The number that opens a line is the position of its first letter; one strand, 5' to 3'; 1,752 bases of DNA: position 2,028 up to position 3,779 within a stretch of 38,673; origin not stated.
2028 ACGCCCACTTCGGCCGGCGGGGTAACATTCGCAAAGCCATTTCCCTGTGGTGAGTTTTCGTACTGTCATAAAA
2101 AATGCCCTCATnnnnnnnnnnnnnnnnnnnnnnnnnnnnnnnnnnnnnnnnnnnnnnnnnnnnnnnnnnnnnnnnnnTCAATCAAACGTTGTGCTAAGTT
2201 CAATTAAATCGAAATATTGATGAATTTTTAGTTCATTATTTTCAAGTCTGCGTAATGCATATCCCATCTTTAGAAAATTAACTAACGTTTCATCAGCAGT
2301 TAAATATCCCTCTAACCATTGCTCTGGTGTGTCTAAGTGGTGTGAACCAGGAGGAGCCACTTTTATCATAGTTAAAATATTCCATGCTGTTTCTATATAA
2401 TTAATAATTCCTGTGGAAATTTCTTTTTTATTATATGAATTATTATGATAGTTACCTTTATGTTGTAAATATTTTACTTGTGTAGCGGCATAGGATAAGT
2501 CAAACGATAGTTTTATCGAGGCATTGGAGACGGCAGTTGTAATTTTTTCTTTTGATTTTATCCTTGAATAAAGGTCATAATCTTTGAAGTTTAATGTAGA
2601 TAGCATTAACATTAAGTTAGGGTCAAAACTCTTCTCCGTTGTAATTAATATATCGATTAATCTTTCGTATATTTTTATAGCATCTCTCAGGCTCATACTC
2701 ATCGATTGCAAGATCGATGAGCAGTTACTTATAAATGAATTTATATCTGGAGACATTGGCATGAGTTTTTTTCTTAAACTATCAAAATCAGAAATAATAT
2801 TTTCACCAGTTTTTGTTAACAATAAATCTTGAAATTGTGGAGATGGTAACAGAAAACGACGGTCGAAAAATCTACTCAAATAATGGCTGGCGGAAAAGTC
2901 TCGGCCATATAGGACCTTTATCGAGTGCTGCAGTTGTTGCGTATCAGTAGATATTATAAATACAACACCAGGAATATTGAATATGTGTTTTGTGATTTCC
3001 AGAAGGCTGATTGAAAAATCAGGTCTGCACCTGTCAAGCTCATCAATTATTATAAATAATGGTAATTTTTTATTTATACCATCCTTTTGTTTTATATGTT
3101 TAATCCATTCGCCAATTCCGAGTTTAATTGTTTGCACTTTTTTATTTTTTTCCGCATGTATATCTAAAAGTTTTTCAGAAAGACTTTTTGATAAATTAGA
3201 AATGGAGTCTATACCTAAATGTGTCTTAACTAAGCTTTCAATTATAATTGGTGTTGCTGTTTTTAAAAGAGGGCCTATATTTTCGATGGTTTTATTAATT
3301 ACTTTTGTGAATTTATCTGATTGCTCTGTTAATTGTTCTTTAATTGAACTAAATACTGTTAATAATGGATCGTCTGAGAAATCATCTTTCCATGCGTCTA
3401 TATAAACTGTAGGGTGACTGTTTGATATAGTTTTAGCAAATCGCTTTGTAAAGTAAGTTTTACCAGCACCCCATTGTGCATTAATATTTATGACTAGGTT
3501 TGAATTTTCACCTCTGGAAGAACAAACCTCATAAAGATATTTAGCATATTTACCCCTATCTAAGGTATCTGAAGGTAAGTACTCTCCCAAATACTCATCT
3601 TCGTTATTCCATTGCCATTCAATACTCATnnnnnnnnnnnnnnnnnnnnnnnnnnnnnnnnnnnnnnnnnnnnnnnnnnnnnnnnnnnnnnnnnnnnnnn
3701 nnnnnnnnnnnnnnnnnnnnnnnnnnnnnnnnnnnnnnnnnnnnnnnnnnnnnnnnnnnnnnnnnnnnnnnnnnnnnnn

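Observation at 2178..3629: KAP-family P-loop NTPase inserted between cI and int in the lysogenic operon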

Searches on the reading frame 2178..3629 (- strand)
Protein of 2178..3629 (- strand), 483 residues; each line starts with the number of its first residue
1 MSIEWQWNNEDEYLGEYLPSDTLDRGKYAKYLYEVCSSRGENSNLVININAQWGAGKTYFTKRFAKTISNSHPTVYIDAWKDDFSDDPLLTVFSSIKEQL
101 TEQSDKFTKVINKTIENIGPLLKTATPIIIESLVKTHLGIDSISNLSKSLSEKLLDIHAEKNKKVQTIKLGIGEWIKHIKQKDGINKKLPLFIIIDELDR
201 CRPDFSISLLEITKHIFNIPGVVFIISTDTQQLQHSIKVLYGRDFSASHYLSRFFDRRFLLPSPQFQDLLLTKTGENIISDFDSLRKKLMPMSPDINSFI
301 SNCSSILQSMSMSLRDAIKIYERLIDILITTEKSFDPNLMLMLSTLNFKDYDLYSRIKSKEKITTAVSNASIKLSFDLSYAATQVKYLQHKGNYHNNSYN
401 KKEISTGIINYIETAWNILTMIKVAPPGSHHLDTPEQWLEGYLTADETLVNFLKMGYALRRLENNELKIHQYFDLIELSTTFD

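Call 3: search_protein_families(library=pfam, proteins=[window:2178-3629:-], max_evalue=0.01)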
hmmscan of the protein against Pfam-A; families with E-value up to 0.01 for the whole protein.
window:2178-3629:- (483 aa): 3 families
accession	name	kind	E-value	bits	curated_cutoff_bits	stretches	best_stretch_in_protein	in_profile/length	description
PF07693.20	KAP_NTPase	-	1.2e-37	130.2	20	1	25-264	1-228/293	KAP family P-loop domain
PF24883.2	NPHP3_N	-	2.7e-06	28.1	24.8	0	42-137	20-116/164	Nephrocystin 3, N-terminal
PF13401.12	AAA_22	-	2.6e-05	25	27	1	49-168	10-119/130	AAA domain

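Call 4: search_protein_families(library=padloc, proteins=[window:2178-3629:-], max_evalue=0.1)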
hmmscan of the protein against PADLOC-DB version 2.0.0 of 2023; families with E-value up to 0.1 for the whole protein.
window:2178-3629:- (483 aa): 8 families
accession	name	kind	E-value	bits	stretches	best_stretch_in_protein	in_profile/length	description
PDLC04959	PDC-S20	-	5e-84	281.5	1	20-411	18-413/464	-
PDLC04956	PDC-S20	-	6e-52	175.5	1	21-355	12-347/450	-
PDLC04957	PDC-S20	-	5.3e-34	116.4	1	20-349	5-338/446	-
PDLC04958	PDC-S20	-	1.1e-32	112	1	20-265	3-258/458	-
PDLC02361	PifA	-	6e-14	49.6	1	28-269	24-261/720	PifA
PDLC02210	QatA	-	1.3e-09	35.1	1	183-251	199-264/593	-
PDLC02209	QatA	-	9.9e-09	32.3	1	136-238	154-251/646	-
PDLC05031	PDC-S49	-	0.00086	16.2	1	42-77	22-58/624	-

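Call 5: search_protein_families(library=ncbifam, proteins=[window:2178-3629:-], max_evalue=0.01)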
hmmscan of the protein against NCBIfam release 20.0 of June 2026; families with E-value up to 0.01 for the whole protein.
window:2178-3629:- (483 aa): 1 family
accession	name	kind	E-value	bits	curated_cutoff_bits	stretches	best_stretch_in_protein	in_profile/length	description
NF041923.1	QatA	equivalog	1.1e-09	37.6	600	1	21-241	11-253/628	Qat anti-phage system ATPase QatA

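Call 6: search_protein_families(library=phrogs, proteins=[window:2178-3629:-], max_evalue=0.001)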
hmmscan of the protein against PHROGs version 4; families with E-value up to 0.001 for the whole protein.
window:2178-3629:- (483 aa): 1 family
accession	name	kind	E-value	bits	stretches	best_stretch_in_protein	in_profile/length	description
phrog_8614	-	unknown function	1.4e-64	220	1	16-378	15-395/489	-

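Call 8: search_dna_similar(query=window:2178-3629:-, collection=phages, mode=protein, max_rows=40)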
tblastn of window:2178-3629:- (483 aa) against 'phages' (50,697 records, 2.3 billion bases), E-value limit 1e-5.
Records with a match: 5; places in all: 5; records where one place covers at least 80% of the query: 0.
Best place of each record, by identity: <60% 5.
By first word of the organism name: Bacteriophage 2; Salmonella 1; Vibrio 1; Fusobacterium 1.
By host as written in the record: - 1; Homo sapiens 1; Vibrio anguillarum strain 90-11-286 1; Helicobacter sp. 1; Fusobacterium necrophorum subsp. necrophorum strain FN37 1.
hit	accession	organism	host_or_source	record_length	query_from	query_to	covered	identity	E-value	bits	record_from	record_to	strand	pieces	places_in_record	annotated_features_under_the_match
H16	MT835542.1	Bacteriophage sp.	human fecal samples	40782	18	361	71%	29.5%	9e-34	141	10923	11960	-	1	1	record has no annotation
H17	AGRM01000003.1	Salmonella enterica subsp. houtenae str. ATCC BAA-1581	Homo sapiens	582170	21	328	64%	30.4%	8e-24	111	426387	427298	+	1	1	P-loop domain protein, KAP family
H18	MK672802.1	Vibrio phage Va_90-11-286_p16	Vibrio anguillarum strain 90-11-286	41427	45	361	66%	25.4%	7e-20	99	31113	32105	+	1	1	hypothetical protein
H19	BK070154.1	Bacteriophage sp.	Helicobacter sp.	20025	20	269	52%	31.0%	1e-30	132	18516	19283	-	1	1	hypothetical protein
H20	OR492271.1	Fusobacterium phage phiFN37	Fusobacterium necrophorum subsp. ...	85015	47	270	46%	29.3%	7e-17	90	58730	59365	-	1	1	hypothetical protein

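Call 19: find_homologous_proteins(query=window:2178-3629:-, max_evalue=0.00001)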
Query window:2178-3629:- (483 aa): 1468 proteins with E <= 0.00001 among 8000 candidates; the best 120 are listed.
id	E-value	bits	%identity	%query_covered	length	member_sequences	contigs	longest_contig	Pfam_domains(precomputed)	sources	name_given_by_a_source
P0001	0.0e+0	1031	100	96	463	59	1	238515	PF07693.21,PF24883.3,PF13401.13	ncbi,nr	ncbi:TPA: NTPase KAP, partial [Escherichia coli]|nr:NTPase KAP [Escherichia coli]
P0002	6.7e-230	782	69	100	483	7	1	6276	PF07693.21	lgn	-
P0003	1.9e-229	780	69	100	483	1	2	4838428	PF07693.21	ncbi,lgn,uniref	ncbi:KAP family P-loop NTPase fold protein [Enterobacter sp. BNK-8]|uniref:KAP family P-loop NTPase 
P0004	8.1e-229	778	69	100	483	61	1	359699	PF07693.21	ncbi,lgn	ncbi:NTPase KAP [Escherichia coli]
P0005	1.3e-228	777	69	100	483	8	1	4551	PF07693.21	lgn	-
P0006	1.5e-227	774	70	100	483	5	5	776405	PF07693.21,PF24883.3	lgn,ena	-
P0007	1.9e-226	770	69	100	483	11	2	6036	PF07693.21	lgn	-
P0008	7.5e-226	768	68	100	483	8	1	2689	PF07693.21,PF13401.13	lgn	-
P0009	4.0e-225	766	68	100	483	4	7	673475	PF07693.21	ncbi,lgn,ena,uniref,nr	ncbi:TPA: NTPase KAP [Citrobacter amalonaticus]|uniref:KAP family P-loop NTPase fold protein n=1 Tax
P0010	7.9e-225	765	70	100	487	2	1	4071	PF07693.21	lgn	-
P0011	1.1e-224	765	68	100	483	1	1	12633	PF07693.21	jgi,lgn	-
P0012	3.9e-223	759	69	100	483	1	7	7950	PF07693.21,PF24883.3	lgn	-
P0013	2.6e-221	753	69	100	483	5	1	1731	PF07693.21,PF24883.3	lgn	-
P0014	1.4e-219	748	66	100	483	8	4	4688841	PF07693.21,PF24883.3,PF13401.13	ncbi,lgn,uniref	ncbi:KAP family P-loop NTPase fold protein [Leclercia pneumoniae]|uniref:KAP family P-loop NTPase fo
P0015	1.1e-199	682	63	100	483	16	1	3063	PF07693.21,PF13401.13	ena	-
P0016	2.3e-199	681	69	92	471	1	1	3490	PF07693.21,PF24883.3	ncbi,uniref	ncbi:KAP family P-loop NTPase fold protein, partial [Citrobacter youngae]|uniref:KAP family P-loop N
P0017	3.6e-197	674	62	100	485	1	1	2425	PF07693.21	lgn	-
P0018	7.8e-197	673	62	100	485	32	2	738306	PF07693.21,PF24883.3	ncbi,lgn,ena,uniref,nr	ncbi:P-loop NTPase fold protein [Enterobacter bugandensis]|uniref:KAP family P-loop NTPase fold prot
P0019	1.0e-196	672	62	100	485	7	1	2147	PF07693.21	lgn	-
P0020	5.9e-196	670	63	100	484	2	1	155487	PF07693.21,PF24883.3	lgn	-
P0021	3.8e-193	661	62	100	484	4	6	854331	PF07693.21,PF24883.3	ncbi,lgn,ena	ncbi:TPA: P-loop NTPase fold protein [Citrobacter freundii]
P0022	1.5e-191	655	62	100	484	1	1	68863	PF07693.21,PF24883.3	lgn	-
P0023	4.2e-190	650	61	99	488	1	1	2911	PF07693.21,PF24883.3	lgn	-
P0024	1.0e-189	649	62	100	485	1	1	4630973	PF07693.21,PF24883.3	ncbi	ncbi:P-loop NTPase fold protein [Dryocola sp. LX212]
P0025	1.5e-188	645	61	100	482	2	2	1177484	PF07693.21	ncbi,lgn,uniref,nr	ncbi:KAP family NTPase [Enterobacter mori]|uniref:KAP family P-loop NTPase fold protein n=1 Tax=Ente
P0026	2.1e-184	632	61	100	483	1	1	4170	PF07693.21,PF24883.3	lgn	-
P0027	2.2e-183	628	59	100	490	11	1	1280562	PF07693.21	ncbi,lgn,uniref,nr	ncbi:KAP family NTPase [Enterobacter sichuanensis]|uniref:KAP family P-loop NTPase fold protein n=1 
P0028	8.2e-183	626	58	100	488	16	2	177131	PF07693.21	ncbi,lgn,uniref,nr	ncbi:P-loop NTPase fold protein [Enterobacter cloacae]|uniref:KAP family P-loop NTPase fold protein 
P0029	2.6e-182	625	59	100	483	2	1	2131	PF07693.21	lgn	-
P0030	2.8e-182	625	59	100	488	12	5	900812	PF07693.21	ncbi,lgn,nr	ncbi:TPA: NTPase KAP [Enterobacter cloacae]|nr:NTPase KAP [Enterobacter cloacae] HAS1085272.1 NTPase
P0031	4.8e-182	624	60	100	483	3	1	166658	PF07693.21,PF24883.3,PF13401.13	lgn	-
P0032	9.2e-182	623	60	100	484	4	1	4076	PF07693.21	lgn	-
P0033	1.5e-181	622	58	100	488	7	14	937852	PF07693.21,PF24883.3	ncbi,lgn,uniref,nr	ncbi:KAP family P-loop NTPase fold protein [Enterobacter kobei]|uniref:KAP family P-loop NTPase fold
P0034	6.9e-181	620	57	100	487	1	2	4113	PF07693.21,PF13401.13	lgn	-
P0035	1.4e-180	619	58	100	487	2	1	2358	PF07693.21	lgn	-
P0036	2.5e-179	615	59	100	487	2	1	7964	PF07693.21,PF13401.13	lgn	-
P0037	8.0e-179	613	58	100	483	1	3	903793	PF07693.21,PF24883.3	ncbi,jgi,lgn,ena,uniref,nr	ncbi:P-loop NTPase fold protein [Enterobacter sp. 170198]|uniref:P-loop NTPase fold protein n=1 Tax=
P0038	6.2e-178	610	57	100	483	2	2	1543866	PF07693.21,PF24883.3,PF13401.13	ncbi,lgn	ncbi:P-loop NTPase fold protein [Enterobacter ludwigii]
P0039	8.4e-175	600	56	100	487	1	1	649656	PF07693.21,PF13401.13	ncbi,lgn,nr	ncbi:TPA: NTPase KAP [Enterobacter asburiae]|nr:NTPase KAP [Enterobacter asburiae]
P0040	1.6e-173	596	55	100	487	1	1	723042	PF07693.21,PF24883.3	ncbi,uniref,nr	ncbi:P-loop NTPase fold protein [Citrobacter sp. S2-9]|uniref:P-loop NTPase fold protein n=1 Tax=Cit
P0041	3.2e-166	572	54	100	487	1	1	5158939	PF07693.21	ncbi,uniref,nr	ncbi:P-loop NTPase fold protein [Kosakonia sp. R1.Fl]|uniref:KAP family P-loop NTPase fold protein n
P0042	1.7e-165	569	54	100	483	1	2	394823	PF07693.21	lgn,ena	-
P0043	3.2e-164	565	55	100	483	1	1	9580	PF07693.21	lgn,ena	-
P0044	3.6e-164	565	54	100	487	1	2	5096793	PF07693.21,PF13401.13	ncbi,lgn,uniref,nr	ncbi:KAP family P-loop domain-containing protein [Kosakonia arachidis]|uniref:KAP family P-loop doma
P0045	1.6e-163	563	72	68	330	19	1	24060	PF07693.21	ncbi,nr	ncbi:TPA: NTPase KAP, partial [Escherichia coli]|nr:NTPase KAP [Escherichia coli]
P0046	1.8e-162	559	54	100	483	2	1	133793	PF07693.21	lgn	-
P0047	8.5e-153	528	57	89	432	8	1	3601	PF07693.21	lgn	-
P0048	5.6e-152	525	75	61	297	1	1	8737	PF07693.21,PF24883.3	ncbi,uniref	ncbi:KAP family P-loop NTPase fold protein, partial [Citrobacter freundii]|uniref:KAP family P-loop 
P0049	1.7e-140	487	47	100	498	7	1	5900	PF07693.21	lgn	-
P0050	2.2e-139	483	71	60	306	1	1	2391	PF07693.21,PF24883.3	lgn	-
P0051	3.9e-139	482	71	59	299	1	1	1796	PF07693.21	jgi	-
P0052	2.6e-138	480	70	61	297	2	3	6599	PF07693.21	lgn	-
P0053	3.0e-138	480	47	100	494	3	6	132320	PF07693.21,PF24883.3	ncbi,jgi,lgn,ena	-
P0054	3.2e-137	476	46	99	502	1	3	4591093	PF07693.21,PF24883.3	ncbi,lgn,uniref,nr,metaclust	ncbi:KAP family P-loop NTPase fold protein [Ewingella americana]|uniref:Predicted P-loop ATPase n=2 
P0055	7.8e-137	475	47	100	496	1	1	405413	PF07693.21,PF24883.3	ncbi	ncbi:KAP family P-loop NTPase fold protein [Ewingella americana]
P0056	1.2e-136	474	46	100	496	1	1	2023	PF07693.21,PF24883.3,PF13401.13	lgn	-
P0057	8.2e-134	465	45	100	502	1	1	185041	PF07693.21,PF24883.3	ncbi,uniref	ncbi:KAP family P-loop NTPase fold protein [Rahnella selenatireducens]|uniref:KAP family P-loop NTPa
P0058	1.7e-131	457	45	99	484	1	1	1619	PF07693.21,PF24883.3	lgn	-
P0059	2.4e-131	457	45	99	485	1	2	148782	PF07693.21,PF24883.3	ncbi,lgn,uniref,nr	ncbi:P-loop NTPase fold protein [Hafnia alvei]|uniref:KAP family P-loop NTPase fold protein n=1 Tax=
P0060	1.3e-130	454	45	100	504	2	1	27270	PF07693.21,PF24883.3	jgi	jgi:hypothetical protein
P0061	3.2e-130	453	45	99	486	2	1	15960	PF07693.21,PF24883.3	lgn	-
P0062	1.1e-128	448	46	99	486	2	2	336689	PF07693.21,PF24883.3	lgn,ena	-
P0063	1.3e-128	448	46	99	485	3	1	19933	PF07693.21,PF24883.3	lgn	-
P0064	1.3e-127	445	45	100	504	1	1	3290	PF07693.21,PF24883.3,PF13401.13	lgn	-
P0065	1.9e-126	441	45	99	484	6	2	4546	PF07693.21,PF24883.3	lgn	-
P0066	1.8e-121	424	45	99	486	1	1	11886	PF07693.21,PF24883.3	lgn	-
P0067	1.7e-117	411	42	99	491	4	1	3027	PF07693.21,PF24883.3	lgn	-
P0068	1.2e-104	369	58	64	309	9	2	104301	PF07693.21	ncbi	ncbi:KAP family P-loop NTPase fold protein, partial [Enterobacter asburiae]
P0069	2.4e-90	322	36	99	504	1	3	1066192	PF07693.21,PF24883.3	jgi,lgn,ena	-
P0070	4.9e-88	314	38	99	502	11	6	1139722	PF07693.21,PF24883.3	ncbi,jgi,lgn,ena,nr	ncbi:TPA: NTPase [Enterobacter hormaechei subsp. steigerwaltii]|nr:NTPase [Enterobacter hormaechei s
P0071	1.2e-87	313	38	99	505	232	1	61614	PF07693.21,PF24883.3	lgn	-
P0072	1.6e-87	312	37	99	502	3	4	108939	PF07693.21,PF24883.3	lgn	-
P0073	3.7e-86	308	46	66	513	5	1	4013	PF07693.21,PF24883.3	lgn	-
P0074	5.5e-86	307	45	70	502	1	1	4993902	PF07693.21,PF24883.3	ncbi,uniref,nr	ncbi:P-loop NTPase fold protein [Dickeya sp. NCPPB 3274]|uniref:KAP family P-loop NTPase fold protei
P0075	1.6e-85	306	36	100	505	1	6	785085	PF07693.21,PF24883.3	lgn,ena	-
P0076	8.0e-85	303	43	74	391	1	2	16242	PF07693.21,PF24883.3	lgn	-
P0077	2.5e-84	302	42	77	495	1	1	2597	PF07693.21,PF24883.3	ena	-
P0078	6.5e-84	300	45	67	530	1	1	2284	PF07693.21,PF24883.3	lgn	-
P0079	3.5e-83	298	43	74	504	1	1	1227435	PF07693.21,PF24883.3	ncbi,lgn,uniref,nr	ncbi:KAP family P-loop NTPase fold protein [Pectobacterium brasiliense]|uniref:KAP family P-loop NTP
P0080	2.4e-82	295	36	100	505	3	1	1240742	PF07693.21,PF24883.3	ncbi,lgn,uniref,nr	ncbi:KAP family P-loop NTPase fold protein [Serratia entomophila]|uniref:KAP family P-loop NTPase fo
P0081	1.6e-81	293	36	100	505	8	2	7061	PF07693.21,PF24883.3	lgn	-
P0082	4.2e-81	291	45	69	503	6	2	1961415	PF07693.21,PF24883.3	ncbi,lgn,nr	ncbi:NTPase [Pectobacterium carotovorum subsp. carotovorum]|nr:NTPase [Pectobacterium carotovorum su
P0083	6.0e-81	291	36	100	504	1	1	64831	PF07693.21,PF24883.3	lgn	-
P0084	4.3e-80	288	35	100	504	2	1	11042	PF07693.21,PF24883.3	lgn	-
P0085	1.8e-77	279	40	78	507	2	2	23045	PF07693.21,PF24883.3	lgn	-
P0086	1.1e-76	277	33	100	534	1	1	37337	PF07693.21,PF24883.3,PF13401.13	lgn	-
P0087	1.6e-74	269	39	73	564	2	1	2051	PF07693.21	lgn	-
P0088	4.6e-74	268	37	77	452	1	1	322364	PF07693.21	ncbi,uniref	ncbi:KAP family P-loop NTPase fold protein, partial [Salinivibrio sp. ML290]|uniref:KAP family P-loo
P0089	5.0e-73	265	38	69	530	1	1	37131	PF07693.21,PF24883.3,PF13401.13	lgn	-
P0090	1.0e-72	264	41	73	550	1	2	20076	PF07693.21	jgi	-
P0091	1.4e-71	260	39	71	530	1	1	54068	PF07693.21,PF24883.3,PF13401.13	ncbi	ncbi:MAG: hypothetical protein SAqTSA_21080 [Shewanella algae]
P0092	8.7e-71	257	37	71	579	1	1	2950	PF07693.21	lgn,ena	-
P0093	1.2e-70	257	39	73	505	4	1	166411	PF07693.21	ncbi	ncbi:P-loop NTPase fold protein [Aeromonas caviae]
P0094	1.5e-70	256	39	72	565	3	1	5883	PF07693.21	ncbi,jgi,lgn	ncbi:MAG: putative KAP-like P-loop ATPase [Cognaticolwellia sp.]|jgi:predicted KAP-like P-loop ATPas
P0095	2.0e-70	256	36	67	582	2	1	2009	PF07693.21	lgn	-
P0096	2.2e-70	256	38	72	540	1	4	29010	PF07693.21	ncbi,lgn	ncbi:MAG: KAP family P-loop NTPase fold protein [Marinomonas sp.]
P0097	2.6e-70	256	38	74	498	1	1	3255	PF07693.21,PF24883.3,PF13401.13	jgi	-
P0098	3.1e-70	255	36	74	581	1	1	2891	PF07693.21,PF24883.3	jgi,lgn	jgi:hypothetical protein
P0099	3.7e-70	255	33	97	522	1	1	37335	PF07693.21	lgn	-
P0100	4.1e-70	255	32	97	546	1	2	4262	PF07693.21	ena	-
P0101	5.9e-70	254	35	79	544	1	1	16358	PF07693.21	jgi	jgi:hypothetical protein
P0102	6.4e-70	254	37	76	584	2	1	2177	PF07693.21,PF24883.3,PF13401.13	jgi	-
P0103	8.8e-70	254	37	71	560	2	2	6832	PF07693.21,PF24883.3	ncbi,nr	ncbi:MAG: NTPase KAP [Algicola sp.]|nr:NTPase KAP [Algicola sp.]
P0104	1.2e-69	253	39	71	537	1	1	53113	PF07693.21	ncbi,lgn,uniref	ncbi:P-loop NTPase fold protein [Marinomonas posidonica]|uniref:KAP family P-loop NTPase fold protei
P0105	1.4e-69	253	37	74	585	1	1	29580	PF07693.21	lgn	-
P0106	1.4e-69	253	38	80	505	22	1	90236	PF07693.21,PF13401.13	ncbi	ncbi:TPA: KAP family P-loop NTPase fold protein [Aeromonas veronii]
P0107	1.7e-69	253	37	75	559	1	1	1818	PF07693.21,PF24883.3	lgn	-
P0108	2.6e-69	252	36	73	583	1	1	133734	PF07693.21,PF24883.3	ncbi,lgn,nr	ncbi:Putative phage protein [Vibrio cholerae]|nr:Putative phage protein [Vibrio cholerae]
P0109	3.6e-69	252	40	71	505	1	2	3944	PF07693.21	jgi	-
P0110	4.0e-69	252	37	76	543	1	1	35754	PF07693.21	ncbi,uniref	ncbi:P-loop NTPase fold protein [Marinomonas sp. TI.3.20]|uniref:KAP family P-loop NTPase fold prote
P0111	4.2e-69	252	38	73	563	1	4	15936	PF07693.21,PF24883.3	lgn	-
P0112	4.2e-69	252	35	73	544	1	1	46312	PF07693.21,PF24883.3,PF13401.13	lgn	-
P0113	4.5e-69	251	38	67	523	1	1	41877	PF07693.21,PF13401.13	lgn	-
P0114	4.7e-69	251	38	67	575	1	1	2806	PF07693.21,PF24883.3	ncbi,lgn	-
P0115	6.0e-69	251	37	75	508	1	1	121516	PF07693.21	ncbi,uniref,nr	ncbi:hypothetical protein H9X98_15780 [Aeromonas jandaei]|uniref:KAP family P-loop NTPase fold prote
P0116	6.3e-69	251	37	74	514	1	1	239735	PF07693.21,PF13401.13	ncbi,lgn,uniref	ncbi:P-loop NTPase fold protein [Thiomicrorhabdus sp.]|uniref:KAP family P-loop NTPase fold protein 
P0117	7.0e-69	251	39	73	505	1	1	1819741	PF07693.21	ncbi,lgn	ncbi:P-loop NTPase fold protein [Aeromonas veronii]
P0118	9.0e-69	251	38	71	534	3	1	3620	PF07693.21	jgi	jgi:hypothetical protein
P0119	9.8e-69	250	38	72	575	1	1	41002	PF07693.21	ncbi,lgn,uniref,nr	ncbi:KAP family P-loop NTPase fold protein [Vibrio splendidus]|uniref:KAP family P-loop NTPase fold 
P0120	1.0e-68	250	36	77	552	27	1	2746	PF07693.21,PF13401.13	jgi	jgi:hypothetical protein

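Call 20: find_related_loci(query=window:2178-3629:-, collection=viral_contigs, flank=6000)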
Query window:2178-3629:- (483 aa) in viral_contigs; peptide patterns used: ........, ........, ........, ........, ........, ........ (x = any residue, [..] = any of these).
2 stretches matched a pattern, but none encodes a relative of the query by tblastn (E <= 1e-3).

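Call 36: search_solved_structures(query=A1, max_evalue=1)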
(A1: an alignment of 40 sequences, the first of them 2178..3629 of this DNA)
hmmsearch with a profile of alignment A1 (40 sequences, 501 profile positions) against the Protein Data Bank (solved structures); distinct sequences matched with E-value up to 1: 0.

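Call 37: find_encoding_contigs(protein=P0014, flank=5000, max_places=2)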
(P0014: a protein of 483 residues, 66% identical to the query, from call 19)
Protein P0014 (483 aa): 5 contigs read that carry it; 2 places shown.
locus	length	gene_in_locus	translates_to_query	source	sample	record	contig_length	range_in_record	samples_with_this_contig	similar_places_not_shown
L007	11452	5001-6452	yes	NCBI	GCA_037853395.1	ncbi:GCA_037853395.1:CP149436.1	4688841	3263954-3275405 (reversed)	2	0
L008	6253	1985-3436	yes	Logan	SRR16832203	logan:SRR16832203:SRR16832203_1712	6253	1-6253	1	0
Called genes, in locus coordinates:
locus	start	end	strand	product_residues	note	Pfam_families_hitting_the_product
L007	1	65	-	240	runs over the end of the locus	PF00881:Nitroreductase, PF28600:Nitroreductase_C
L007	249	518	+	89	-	PF00462:Glutaredoxin, PF05768:Glrx-like (weak)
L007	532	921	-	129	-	PF11045:YbjM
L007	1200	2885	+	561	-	PF06826:Asp-Al_Ex, PF02080:TrkA_C, PF06826:Asp-Al_Ex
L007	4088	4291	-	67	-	-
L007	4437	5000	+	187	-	PF07022:Phage_CI_repr, PF16452:Phage_CI_C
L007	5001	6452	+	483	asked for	PF07693:KAP_NTPase, PF13401:AAA_22 (faint), PF24883:NPHP3_N (faint)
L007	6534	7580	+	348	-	PF24624:Int_N, PF00589:Phage_integrase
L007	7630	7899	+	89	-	-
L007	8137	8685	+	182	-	PF04116:FA_hydroxylase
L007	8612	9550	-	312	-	PF00494:SQS_PSY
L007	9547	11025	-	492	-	PF00890:FAD_binding_2 (faint), PF01266:DAO, PF01593:Amino_oxidase, PF07992:Pyr_redox_2 (faint), PF13450:NAD_binding_8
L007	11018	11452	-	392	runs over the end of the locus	PF05834:Lycopene_cycl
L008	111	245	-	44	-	-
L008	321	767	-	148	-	-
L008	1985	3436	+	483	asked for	PF07693:KAP_NTPase, PF13401:AAA_22 (faint), PF24883:NPHP3_N (faint)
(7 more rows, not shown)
